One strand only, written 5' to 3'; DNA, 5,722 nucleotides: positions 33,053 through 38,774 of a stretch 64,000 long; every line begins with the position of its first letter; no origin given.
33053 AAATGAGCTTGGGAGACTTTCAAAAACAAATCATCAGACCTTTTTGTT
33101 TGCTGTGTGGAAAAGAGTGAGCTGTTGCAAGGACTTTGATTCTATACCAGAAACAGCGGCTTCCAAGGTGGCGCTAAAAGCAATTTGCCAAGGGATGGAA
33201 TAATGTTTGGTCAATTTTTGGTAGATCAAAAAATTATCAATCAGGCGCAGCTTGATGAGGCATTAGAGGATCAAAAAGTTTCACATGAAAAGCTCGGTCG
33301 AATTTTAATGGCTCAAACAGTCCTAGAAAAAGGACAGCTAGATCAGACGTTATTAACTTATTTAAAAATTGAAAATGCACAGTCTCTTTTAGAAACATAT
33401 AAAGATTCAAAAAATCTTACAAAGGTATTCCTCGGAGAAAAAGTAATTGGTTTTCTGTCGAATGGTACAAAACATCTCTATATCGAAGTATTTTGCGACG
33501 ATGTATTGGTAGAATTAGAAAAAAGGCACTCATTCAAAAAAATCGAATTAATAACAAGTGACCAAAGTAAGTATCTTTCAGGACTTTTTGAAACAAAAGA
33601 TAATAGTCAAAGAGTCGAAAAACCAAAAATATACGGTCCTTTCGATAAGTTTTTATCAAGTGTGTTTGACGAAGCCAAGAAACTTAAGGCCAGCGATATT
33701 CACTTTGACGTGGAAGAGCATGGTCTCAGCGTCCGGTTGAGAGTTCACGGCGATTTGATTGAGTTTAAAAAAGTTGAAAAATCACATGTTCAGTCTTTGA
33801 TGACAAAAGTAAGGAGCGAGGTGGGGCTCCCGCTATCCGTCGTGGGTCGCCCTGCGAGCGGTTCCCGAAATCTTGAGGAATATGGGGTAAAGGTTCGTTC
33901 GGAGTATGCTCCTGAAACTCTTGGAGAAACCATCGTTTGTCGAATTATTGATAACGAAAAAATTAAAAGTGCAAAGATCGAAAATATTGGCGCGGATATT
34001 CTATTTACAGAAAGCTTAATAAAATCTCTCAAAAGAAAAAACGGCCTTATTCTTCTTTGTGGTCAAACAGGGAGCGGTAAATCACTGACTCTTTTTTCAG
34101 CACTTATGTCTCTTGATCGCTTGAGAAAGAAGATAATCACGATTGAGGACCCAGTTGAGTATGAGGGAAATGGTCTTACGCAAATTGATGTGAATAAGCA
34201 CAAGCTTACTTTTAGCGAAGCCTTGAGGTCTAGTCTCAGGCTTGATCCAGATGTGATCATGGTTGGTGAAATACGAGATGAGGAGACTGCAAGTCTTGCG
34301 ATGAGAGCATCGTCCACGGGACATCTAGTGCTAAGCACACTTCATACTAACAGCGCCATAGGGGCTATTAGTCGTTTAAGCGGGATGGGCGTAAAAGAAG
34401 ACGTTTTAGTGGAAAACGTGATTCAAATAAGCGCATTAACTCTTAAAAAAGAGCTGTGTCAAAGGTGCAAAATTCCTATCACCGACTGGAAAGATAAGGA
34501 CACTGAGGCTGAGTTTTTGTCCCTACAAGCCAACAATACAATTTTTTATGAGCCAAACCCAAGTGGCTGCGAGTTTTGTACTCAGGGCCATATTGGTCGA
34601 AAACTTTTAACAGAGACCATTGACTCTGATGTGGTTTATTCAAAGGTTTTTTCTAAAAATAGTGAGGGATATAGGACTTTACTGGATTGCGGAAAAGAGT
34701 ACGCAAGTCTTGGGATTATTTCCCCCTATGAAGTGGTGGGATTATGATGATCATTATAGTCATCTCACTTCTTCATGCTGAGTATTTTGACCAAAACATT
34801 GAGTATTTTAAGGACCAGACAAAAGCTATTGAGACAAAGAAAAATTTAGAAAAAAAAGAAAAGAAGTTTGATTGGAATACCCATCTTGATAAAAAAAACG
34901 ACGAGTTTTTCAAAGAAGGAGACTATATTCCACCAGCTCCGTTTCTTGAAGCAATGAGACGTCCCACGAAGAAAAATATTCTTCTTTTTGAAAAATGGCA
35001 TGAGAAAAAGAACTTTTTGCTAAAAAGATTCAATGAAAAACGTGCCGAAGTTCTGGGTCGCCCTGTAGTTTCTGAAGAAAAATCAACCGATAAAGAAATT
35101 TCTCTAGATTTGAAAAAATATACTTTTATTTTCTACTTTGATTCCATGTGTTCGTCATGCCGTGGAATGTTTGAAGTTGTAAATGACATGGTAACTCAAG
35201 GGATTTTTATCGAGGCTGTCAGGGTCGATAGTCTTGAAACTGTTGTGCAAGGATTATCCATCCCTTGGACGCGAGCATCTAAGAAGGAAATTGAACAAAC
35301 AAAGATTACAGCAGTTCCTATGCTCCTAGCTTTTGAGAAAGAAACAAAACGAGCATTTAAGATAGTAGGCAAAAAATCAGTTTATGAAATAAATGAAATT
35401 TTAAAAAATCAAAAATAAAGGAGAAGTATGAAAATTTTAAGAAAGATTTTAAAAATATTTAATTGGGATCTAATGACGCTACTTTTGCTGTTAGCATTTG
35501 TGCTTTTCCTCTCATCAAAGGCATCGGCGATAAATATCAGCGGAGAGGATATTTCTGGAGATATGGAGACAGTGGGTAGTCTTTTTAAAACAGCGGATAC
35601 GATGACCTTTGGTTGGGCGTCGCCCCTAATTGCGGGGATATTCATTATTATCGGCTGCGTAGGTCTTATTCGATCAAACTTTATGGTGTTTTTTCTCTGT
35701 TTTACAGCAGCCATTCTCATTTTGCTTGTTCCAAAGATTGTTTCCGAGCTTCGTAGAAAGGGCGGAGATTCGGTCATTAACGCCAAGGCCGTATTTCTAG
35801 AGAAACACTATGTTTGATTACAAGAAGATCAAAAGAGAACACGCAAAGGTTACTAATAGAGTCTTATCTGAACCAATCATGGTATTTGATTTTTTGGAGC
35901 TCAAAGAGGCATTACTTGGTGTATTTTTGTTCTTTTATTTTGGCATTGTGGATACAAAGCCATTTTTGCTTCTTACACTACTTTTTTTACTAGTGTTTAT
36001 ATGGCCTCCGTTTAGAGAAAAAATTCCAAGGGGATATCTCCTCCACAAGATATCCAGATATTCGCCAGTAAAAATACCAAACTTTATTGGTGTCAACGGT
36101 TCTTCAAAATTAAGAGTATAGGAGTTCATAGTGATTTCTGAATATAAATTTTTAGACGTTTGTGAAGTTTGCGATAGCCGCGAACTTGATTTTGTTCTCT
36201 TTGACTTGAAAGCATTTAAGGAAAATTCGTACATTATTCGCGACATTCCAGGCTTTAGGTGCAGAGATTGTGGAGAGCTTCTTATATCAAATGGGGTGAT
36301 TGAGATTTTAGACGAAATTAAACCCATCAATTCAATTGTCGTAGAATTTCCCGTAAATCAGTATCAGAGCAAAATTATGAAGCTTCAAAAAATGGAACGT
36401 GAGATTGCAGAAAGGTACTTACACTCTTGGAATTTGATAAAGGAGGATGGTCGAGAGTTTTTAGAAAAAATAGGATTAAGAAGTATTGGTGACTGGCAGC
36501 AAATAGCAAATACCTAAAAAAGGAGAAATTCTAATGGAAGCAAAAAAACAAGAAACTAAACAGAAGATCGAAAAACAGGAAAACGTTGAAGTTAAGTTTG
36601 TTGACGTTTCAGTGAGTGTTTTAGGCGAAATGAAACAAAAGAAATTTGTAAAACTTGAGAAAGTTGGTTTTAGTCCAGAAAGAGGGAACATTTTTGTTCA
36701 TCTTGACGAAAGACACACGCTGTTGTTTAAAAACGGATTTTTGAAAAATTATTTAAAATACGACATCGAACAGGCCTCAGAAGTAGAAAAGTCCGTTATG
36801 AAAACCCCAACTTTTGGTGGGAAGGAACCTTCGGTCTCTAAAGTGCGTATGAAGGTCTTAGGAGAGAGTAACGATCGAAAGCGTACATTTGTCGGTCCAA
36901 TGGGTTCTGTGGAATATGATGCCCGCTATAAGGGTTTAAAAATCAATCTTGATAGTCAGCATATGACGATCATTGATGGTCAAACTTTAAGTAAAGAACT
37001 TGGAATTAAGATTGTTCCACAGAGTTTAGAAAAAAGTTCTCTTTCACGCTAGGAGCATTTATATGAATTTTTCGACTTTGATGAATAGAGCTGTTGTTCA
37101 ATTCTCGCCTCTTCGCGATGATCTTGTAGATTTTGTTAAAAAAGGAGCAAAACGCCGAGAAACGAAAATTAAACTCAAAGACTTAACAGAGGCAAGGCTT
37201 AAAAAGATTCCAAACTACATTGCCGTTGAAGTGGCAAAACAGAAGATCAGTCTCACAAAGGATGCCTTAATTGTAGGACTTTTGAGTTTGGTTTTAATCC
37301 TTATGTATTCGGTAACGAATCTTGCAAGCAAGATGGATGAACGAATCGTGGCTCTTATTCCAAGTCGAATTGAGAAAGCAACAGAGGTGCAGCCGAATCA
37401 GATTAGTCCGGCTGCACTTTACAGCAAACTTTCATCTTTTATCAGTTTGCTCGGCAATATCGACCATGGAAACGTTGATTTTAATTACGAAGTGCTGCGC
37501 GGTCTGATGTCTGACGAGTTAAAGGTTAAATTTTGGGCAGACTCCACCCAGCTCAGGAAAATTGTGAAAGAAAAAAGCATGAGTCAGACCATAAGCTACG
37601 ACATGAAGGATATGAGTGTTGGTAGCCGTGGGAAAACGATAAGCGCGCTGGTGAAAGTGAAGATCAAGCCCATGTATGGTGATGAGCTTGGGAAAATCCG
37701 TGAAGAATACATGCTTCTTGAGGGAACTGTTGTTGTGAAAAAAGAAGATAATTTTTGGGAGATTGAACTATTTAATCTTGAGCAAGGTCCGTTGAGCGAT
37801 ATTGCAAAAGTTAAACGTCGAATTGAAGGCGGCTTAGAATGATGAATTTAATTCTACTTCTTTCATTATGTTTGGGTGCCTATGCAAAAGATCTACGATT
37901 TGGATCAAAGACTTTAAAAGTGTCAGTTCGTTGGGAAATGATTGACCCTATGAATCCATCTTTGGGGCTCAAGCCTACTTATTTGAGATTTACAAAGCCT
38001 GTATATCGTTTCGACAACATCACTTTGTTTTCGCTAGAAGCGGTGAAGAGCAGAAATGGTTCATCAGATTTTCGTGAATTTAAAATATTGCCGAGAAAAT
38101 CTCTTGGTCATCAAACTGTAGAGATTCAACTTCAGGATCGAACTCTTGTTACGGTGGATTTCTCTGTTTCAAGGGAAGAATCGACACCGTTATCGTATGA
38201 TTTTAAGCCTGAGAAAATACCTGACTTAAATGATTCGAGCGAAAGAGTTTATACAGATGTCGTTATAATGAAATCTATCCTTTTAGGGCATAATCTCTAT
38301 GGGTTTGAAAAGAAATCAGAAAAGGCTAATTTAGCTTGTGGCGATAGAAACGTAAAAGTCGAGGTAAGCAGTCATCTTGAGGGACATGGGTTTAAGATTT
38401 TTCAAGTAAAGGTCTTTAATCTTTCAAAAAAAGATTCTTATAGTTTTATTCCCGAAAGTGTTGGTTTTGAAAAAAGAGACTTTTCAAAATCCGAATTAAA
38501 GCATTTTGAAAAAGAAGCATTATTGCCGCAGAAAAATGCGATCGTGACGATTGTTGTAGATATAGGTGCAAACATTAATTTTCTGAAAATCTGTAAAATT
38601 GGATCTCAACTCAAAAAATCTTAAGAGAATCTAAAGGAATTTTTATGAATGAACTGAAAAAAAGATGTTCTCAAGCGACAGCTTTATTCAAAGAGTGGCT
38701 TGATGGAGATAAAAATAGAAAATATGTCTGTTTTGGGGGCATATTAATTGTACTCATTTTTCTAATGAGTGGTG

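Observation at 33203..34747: PilB/GspE-type hexameric ATPase with an MshEN-like N-domain sits inside an otherwise F-type (TraL/E/K/B/V/C/U/H/G) gene set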

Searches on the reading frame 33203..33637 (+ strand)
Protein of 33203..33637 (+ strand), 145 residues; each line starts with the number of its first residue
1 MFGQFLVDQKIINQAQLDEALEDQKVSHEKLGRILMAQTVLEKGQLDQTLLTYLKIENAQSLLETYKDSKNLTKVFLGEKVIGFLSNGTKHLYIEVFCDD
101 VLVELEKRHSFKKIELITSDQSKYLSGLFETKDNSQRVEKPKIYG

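Call 21: search_solved_structures(query=window:33203-33637:+, max_evalue=10, show_alignments=4)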
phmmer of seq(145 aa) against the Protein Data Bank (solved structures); distinct sequences matched with E-value up to 10: 2.
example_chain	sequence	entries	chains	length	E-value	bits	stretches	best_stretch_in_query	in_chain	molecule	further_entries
5htl_A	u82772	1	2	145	0.023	17.9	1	2-52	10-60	MSHA biogenesis protein MshE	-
8pe0_A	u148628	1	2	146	1.6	12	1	2-43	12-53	c-di-GMP binding domain of the ATPase enzyme PilF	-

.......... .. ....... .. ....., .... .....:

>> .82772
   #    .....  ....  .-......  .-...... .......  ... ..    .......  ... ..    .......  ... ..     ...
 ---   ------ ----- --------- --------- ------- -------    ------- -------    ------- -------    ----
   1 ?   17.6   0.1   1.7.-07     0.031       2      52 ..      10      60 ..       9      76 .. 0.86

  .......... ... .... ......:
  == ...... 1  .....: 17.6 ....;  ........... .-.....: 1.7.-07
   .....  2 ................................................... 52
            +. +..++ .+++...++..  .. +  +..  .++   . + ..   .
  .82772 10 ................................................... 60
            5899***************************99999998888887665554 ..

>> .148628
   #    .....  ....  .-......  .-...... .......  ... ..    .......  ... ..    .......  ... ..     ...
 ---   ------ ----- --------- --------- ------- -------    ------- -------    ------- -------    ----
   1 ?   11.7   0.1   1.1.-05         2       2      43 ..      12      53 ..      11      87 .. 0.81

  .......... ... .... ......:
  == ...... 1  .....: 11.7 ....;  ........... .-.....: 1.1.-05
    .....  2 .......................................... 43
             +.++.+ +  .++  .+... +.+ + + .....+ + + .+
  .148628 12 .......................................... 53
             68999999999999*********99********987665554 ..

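Call 49: predict_structure(alignment_id=A2)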
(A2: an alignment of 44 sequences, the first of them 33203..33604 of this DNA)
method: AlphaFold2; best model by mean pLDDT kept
length: 134 residues; sequences in the alignment: 44
mean_pLDDT: 92.4   pTM: 0.80
mean pLDDT of the five models: 92.4, 92.0, 91.9, 91.3, 90.2
residues with pLDDT >= 90: 110; 70-90: 20; 50-70: 2; < 50: 2
segments of 3 or more residues with pLDDT < 50: none
pLDDT, mean of each block of 10 residues (from residue 1): 96 97 94 96 96 95 85 91 93 95 93 95 91 51
secondary structure, 60 per line:
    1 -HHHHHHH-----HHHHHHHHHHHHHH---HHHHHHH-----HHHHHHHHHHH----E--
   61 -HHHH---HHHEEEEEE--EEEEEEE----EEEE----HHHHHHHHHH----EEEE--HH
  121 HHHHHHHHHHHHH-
elements in order: H2-8 H14-27 H31-37 H43-53 H62-65 E72-77 E80-86 E91-94 H99-108 E113-116 H119-133

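Call 53: fold_search(model_id=the predicted structure, library=pdb)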
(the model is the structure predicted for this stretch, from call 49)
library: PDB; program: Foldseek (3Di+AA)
matches with E <= 10: 106; with E <= 0.001: 15
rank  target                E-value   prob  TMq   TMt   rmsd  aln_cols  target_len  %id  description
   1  5htl_B                4.9e-05  1.00  0.46  0.44  10.9       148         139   20  Structure of MshE with cdg (released 2016-10-05)
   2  7lko_A                2.6e-04  1.00  0.42  0.39  10.9       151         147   11  The PilB(N-terminal)-PilZ complex of the Type IV pilus from Xanthomonas citri (2.9 A) (released 2021-08-11)
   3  7lkm_B                2.6e-04  1.00  0.41  0.38  10.9       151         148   11  The PilB(N-terminal_P70S mutant)-PilZ complex of the Type IV pilus from Xanthomonas citri (released 2021-08-11)
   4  9g1w_MODEL_1_A        2.9e-04  1.00  0.43  0.38  10.6       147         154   14  NMR solution structure of the Thermus thermophilus PilF-GSPIIA domain (released 2025-05-21)
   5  9gl5_A                4.1e-04  1.00  0.42  0.42  10.6       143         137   17  X-ray structure of the Thermus thermophilus Q190E mutant of the PilF-GSPIIB domain in the c-di-GMP bound state (released 2025-06-25)
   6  8pfa_A                4.1e-04  1.00  0.42  0.42  10.5       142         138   18  X-ray structure of the Thermus thermophilus K167R mutant of the PilF-GSPIIB domain in the c-di-GMP bound state (released 2024-06-26)
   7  5htl_A                4.1e-04  1.00  0.44  0.42  10.7       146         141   20  Structure of MshE with cdg (released 2016-10-05)
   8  7lkn_A                4.1e-04  1.00  0.41  0.38  11.1       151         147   12  The PilB(N-terminal_P70S mutant)-PilZ complex (SeMet) (released 2021-08-11)
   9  8pdk_A                4.7e-04  1.00  0.43  0.41  10.6       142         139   17  X-ray structure of the Thermus thermophilus PilF-GSPIIB domain in the c-di-GMP bound state (released 2024-06-26)
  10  7lkm_A                4.7e-04  1.00  0.41  0.37  11.1       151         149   11  The PilB(N-terminal_P70S mutant)-PilZ complex of the Type IV pilus from Xanthomonas citri (released 2021-08-11)
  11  8pkz_MODEL_1_A        5.0e-04  1.00  0.42  0.39  10.8       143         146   17  NMR solution structure of PilF-GSPIIB in the c-di-GMP bound state (released 2024-07-10)
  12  8pfa_B                5.7e-04  1.00  0.42  0.42  10.6       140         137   18  X-ray structure of the Thermus thermophilus K167R mutant of the PilF-GSPIIB domain in the c-di-GMP bound state (released 2024-06-26)
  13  8pe0_A                6.1e-04  1.00  0.42  0.41  10.6       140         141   17  X-ray structure of the Thermus thermophilus K167L mutant of the PilF-GSPIIB domain in the c-di-GMP bound state (released 2024-06-26)
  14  9glg_A                8.5e-04  1.00  0.43  0.41  10.5       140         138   18  X-ray structure of the Thermus thermophilus Q218E mutant of the PilF-GSPIIB domain in the c-di-GMP bound state (released 2025-06-25)
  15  9glg_B                8.5e-04  1.00  0.42  0.41  10.7       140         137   18  X-ray structure of the Thermus thermophilus Q218E mutant of the PilF-GSPIIB domain in the c-di-GMP bound state (released 2025-06-25)
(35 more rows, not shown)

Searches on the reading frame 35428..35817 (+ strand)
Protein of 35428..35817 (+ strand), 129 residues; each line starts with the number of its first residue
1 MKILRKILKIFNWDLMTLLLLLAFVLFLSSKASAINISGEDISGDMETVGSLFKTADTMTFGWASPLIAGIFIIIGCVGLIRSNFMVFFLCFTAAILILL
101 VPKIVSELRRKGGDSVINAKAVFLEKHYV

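Call 6: search_protein_families(library=pfam, proteins=[window:35428-35817:+], max_evalue=0.01)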
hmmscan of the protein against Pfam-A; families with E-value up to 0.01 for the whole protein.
window:35428-35817:+ (129 aa): 0 families

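Call 18: search_protein_families(library=ncbifam, proteins=[window:35428-35817:+], max_evalue=0.1)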
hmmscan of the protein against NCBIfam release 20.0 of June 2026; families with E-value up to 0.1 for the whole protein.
window:35428-35817:+ (129 aa): 3 families
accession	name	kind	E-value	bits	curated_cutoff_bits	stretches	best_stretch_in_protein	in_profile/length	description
NF041281.1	TraA_gammapb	subfamily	9e-05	22.4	50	1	51-107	12-69/75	TraA family conjugative transfer protein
NF046075.1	UpsF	equivalog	0.011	14.6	400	1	33-123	3-91/484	membrane pilin protein UpsF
NF050182.1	TM0026_fam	equivalog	0.1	13.1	100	0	4-28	3-27/64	TM0026 family membrane protein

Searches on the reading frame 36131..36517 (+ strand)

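Call 6: search_protein_families(library=pfam, proteins=[window:36131-36517:+], max_evalue=0.01)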
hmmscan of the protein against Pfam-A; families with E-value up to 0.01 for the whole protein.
window:36131-36517:+ (128 aa): 0 families

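Call 18: search_protein_families(library=ncbifam, proteins=[window:36131-36517:+], max_evalue=0.1)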
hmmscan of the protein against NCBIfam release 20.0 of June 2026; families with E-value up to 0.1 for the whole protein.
window:36131-36517:+ (128 aa): 3 families
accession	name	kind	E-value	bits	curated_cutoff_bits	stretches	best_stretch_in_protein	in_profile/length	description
TIGR03831.1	YgiT_finger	domain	6.3e-05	23.2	20.2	1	11-49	1-40/46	YgiT-type zinc finger protein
TIGR03830.1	CxxCG_CxxCG_HTH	subfamily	0.027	14.3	61.8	1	11-55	1-45/127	type II TA system antitoxin MqsA family protein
NF041913.1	HVO_2142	equivalog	0.058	13.3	90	0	37-57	7-27/48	HVO_2142 family zinc finger protein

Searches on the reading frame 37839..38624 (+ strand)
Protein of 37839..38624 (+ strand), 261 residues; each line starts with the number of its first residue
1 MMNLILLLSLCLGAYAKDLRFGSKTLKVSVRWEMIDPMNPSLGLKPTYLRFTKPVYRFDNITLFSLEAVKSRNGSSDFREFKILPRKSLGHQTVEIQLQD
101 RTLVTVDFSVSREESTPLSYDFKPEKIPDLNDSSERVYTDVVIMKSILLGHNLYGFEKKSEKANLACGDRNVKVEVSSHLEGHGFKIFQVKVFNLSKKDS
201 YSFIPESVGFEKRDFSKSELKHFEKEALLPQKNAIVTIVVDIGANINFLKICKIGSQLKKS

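Call 6: search_protein_families(library=pfam, proteins=[window:37839-38624:+], max_evalue=0.01)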
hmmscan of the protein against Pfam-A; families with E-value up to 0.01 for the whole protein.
window:37839-38624:+ (261 aa): 0 families

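Call 18: search_protein_families(library=ncbifam, proteins=[window:37839-38624:+], max_evalue=0.1)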
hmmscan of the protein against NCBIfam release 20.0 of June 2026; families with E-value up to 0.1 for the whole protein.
window:37839-38624:+ (261 aa): 0 families
